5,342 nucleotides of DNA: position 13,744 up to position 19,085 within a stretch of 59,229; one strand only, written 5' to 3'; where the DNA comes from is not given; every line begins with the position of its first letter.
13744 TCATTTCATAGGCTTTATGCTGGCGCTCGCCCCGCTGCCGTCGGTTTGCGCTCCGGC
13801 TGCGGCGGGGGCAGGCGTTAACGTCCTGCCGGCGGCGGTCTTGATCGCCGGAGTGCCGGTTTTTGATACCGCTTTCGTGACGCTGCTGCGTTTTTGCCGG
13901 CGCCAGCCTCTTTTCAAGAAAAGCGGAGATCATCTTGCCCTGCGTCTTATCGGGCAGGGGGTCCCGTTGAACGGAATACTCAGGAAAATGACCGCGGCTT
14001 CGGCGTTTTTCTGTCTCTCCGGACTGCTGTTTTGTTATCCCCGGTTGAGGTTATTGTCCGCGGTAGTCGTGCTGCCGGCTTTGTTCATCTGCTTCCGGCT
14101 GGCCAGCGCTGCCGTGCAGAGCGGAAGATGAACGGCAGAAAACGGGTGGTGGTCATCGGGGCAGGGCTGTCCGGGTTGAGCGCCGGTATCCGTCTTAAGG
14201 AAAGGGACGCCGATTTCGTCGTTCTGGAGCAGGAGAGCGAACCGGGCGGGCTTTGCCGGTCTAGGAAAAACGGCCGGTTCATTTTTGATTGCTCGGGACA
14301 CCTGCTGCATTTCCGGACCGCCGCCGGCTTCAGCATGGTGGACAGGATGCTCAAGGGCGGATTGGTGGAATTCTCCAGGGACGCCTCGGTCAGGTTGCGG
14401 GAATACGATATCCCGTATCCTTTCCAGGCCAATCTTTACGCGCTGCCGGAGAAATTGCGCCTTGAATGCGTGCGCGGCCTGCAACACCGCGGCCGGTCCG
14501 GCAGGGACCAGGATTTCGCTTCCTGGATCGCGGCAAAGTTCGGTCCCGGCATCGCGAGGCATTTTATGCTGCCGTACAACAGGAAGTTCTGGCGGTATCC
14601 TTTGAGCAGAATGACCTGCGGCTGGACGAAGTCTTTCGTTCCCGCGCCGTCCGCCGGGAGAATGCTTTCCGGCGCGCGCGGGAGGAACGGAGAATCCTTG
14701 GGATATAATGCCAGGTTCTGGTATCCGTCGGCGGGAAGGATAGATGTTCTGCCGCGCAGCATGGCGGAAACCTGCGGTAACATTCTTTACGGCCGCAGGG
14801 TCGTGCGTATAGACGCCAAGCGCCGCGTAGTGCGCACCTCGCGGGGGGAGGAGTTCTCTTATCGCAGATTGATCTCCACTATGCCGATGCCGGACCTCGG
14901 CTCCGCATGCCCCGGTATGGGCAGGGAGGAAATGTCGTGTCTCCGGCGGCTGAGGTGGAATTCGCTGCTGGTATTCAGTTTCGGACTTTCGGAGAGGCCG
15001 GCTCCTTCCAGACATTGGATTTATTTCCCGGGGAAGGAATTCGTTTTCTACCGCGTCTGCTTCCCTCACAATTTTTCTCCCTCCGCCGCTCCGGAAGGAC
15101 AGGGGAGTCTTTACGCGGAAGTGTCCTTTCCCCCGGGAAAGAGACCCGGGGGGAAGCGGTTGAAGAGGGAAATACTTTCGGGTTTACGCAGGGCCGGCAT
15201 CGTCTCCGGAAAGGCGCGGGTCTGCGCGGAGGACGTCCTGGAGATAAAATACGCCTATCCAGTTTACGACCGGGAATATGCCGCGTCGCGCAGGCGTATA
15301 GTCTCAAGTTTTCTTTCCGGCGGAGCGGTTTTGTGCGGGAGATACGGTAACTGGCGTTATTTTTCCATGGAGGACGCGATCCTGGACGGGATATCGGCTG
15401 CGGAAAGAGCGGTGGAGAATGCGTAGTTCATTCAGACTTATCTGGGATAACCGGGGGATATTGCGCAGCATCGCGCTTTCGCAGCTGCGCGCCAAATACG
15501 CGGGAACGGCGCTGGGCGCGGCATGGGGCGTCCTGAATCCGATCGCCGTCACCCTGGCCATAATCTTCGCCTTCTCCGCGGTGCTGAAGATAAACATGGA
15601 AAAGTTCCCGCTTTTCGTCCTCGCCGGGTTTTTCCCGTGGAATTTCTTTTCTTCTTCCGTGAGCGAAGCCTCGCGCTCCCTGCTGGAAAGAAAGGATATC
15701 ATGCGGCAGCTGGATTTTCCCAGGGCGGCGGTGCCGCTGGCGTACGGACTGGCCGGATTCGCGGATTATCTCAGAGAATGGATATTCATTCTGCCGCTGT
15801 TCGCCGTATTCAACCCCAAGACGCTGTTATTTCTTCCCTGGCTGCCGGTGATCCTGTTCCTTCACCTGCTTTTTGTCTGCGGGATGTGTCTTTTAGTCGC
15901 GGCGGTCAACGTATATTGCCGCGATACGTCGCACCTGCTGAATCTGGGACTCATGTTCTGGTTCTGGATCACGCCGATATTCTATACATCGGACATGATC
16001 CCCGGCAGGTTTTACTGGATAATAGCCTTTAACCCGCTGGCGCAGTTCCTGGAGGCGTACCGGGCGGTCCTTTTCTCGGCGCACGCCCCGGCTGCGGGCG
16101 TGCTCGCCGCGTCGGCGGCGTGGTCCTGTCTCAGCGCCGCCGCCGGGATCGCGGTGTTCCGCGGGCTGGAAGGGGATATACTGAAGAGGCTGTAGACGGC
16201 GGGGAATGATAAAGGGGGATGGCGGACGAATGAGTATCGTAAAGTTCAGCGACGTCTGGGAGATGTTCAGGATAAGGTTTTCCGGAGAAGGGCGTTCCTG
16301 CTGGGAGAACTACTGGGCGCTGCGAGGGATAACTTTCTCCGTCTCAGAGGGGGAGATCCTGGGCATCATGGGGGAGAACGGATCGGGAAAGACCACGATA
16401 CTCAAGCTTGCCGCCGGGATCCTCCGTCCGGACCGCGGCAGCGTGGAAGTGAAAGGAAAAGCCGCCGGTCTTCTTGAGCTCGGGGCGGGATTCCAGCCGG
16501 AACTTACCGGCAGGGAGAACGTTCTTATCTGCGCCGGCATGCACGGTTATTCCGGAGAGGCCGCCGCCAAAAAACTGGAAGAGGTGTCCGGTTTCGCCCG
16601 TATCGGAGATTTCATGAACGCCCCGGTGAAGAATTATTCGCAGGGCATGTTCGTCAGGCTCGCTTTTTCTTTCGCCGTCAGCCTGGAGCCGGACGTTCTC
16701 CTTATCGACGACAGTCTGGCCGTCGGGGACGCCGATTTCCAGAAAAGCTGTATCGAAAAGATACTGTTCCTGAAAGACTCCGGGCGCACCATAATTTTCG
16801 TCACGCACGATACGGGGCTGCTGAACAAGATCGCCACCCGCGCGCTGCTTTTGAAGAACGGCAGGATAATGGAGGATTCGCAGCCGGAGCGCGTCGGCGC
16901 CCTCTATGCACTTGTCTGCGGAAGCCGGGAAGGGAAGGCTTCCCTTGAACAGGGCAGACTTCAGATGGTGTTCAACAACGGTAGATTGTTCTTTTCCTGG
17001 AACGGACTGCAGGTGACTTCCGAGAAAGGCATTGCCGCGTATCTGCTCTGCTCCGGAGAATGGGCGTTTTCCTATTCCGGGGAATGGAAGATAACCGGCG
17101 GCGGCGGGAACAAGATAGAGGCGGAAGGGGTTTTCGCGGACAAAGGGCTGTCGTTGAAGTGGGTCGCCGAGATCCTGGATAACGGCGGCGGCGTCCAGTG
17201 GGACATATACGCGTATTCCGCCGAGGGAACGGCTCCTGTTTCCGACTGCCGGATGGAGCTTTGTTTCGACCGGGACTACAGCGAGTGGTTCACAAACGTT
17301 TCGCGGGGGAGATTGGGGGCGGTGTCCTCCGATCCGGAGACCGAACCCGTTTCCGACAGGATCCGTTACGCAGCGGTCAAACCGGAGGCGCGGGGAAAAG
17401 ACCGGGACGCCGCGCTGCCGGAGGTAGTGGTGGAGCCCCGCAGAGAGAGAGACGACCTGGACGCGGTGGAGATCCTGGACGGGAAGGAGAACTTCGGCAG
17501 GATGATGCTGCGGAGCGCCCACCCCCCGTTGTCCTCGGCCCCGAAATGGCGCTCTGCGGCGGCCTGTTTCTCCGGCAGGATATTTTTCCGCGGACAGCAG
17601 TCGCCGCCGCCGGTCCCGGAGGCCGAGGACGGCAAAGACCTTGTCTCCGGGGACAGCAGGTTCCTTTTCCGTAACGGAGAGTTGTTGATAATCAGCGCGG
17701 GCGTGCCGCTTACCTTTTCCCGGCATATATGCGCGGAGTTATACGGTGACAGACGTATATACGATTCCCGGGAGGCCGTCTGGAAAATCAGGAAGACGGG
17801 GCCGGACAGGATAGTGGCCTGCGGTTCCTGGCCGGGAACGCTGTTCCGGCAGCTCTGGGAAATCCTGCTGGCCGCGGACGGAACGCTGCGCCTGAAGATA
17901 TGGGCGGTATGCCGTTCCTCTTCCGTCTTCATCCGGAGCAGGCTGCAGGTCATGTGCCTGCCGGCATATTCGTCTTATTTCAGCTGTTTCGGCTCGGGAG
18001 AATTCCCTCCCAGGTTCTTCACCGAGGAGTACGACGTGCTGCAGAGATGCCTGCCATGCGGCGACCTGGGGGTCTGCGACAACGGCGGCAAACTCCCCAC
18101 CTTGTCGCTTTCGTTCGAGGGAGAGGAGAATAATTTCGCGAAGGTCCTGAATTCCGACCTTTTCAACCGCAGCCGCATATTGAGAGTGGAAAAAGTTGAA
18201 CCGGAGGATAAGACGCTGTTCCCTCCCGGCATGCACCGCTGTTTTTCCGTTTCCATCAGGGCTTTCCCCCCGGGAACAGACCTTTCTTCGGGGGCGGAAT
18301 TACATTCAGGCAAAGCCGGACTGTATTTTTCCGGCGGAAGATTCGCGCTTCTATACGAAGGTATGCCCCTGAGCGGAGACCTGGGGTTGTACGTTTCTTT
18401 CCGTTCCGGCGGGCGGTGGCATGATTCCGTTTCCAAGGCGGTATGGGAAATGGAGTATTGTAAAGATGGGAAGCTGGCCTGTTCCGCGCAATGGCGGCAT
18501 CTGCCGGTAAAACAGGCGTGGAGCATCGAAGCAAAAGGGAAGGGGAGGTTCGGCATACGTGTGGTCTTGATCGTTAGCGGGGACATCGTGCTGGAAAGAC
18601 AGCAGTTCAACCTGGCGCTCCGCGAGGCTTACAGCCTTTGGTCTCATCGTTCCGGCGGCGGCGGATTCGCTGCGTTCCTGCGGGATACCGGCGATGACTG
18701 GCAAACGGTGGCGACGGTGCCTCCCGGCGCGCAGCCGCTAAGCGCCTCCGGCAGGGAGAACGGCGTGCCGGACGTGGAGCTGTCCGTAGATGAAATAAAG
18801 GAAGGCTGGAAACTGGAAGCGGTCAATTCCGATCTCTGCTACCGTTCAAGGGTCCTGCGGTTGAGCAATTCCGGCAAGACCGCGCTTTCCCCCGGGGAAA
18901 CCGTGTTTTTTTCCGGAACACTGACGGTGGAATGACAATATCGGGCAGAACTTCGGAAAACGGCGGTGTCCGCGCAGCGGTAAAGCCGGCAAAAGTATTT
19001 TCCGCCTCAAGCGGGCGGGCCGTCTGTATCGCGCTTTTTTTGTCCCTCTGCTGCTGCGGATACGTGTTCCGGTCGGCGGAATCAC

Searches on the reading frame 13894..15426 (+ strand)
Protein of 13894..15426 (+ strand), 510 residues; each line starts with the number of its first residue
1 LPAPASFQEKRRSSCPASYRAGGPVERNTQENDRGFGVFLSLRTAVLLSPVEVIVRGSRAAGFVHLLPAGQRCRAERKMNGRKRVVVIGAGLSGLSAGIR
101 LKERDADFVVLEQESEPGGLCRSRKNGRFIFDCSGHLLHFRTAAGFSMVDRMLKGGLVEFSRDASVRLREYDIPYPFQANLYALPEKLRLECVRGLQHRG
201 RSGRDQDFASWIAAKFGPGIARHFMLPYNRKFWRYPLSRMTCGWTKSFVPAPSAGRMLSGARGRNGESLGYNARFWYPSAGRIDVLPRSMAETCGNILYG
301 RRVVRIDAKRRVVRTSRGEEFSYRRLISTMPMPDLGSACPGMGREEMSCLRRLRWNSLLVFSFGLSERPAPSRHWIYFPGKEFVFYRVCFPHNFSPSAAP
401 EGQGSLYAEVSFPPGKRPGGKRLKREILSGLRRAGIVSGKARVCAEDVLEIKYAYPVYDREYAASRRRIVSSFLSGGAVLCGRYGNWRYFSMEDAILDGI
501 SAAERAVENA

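Call 85: search_protein_families(library=pfam, proteins=[window:13894-15426:+], max_evalue=0.001)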
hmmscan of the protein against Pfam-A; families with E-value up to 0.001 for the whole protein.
window:13894-15426:+ (510 aa): 4 families
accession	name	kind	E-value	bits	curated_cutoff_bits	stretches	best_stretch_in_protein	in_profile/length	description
PF01593.30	Amino_oxidase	-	1.6e-18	67.7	19.8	1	92-506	1-442/443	Flavin containing amine oxidoreductase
PF13450.12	NAD_binding_8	-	3.1e-12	47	21.9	1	87-139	1-53/68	NAD(P)-binding Rossmann-like domain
PF01266.30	DAO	-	1.7e-07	31.5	27.9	1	84-326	1-198/353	FAD dependent oxidoreductase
PF00890.30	FAD_binding_2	-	1.1e-05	25.3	20.4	1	85-119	2-36/414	FAD binding domain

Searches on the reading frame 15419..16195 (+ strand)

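Call 85: search_protein_families(library=pfam, proteins=[window:15419-16195:+], max_evalue=0.001)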
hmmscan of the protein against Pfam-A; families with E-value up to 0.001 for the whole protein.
window:15419-16195:+ (258 aa): 1 family
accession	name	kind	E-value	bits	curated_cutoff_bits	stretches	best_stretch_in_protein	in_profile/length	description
PF01061.29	ABC2_membrane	-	5.9e-14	52.5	26.9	1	22-219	10-211/211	ABC-2 type transporter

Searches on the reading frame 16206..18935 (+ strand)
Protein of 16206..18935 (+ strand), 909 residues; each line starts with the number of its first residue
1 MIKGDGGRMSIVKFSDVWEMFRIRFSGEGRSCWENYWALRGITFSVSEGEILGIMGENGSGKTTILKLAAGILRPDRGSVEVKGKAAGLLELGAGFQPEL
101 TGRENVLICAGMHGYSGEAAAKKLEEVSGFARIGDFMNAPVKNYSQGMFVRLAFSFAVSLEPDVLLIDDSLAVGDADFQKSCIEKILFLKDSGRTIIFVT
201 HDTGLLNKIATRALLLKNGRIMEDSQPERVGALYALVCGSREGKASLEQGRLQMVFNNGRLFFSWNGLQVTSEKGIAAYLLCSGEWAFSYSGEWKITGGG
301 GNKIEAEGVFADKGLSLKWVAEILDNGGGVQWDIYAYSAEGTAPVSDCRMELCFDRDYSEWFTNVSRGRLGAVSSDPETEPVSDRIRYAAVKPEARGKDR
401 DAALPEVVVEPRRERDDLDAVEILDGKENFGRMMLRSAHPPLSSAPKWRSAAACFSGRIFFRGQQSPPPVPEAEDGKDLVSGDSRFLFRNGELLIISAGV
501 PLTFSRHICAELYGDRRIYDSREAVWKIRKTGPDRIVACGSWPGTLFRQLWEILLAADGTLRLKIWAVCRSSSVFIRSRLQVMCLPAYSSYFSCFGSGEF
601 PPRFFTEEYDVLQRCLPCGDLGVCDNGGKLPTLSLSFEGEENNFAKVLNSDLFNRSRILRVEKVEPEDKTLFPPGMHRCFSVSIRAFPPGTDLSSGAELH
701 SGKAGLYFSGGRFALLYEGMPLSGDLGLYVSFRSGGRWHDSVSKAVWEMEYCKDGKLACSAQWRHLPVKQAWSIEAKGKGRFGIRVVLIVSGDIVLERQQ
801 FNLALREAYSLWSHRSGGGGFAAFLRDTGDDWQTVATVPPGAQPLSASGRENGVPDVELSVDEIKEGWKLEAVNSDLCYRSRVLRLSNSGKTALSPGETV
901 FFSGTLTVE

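Call 84: search_protein_families(library=pfam, proteins=[window:16206-18935:+], max_evalue=0.001)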
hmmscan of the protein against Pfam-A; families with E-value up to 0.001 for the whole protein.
window:16206-18935:+ (909 aa): 1 family
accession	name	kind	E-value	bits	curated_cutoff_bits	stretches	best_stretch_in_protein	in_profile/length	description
PF00005.33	ABC_tran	-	6.3e-19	69.4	25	1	39-170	1-135/137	ABC transporter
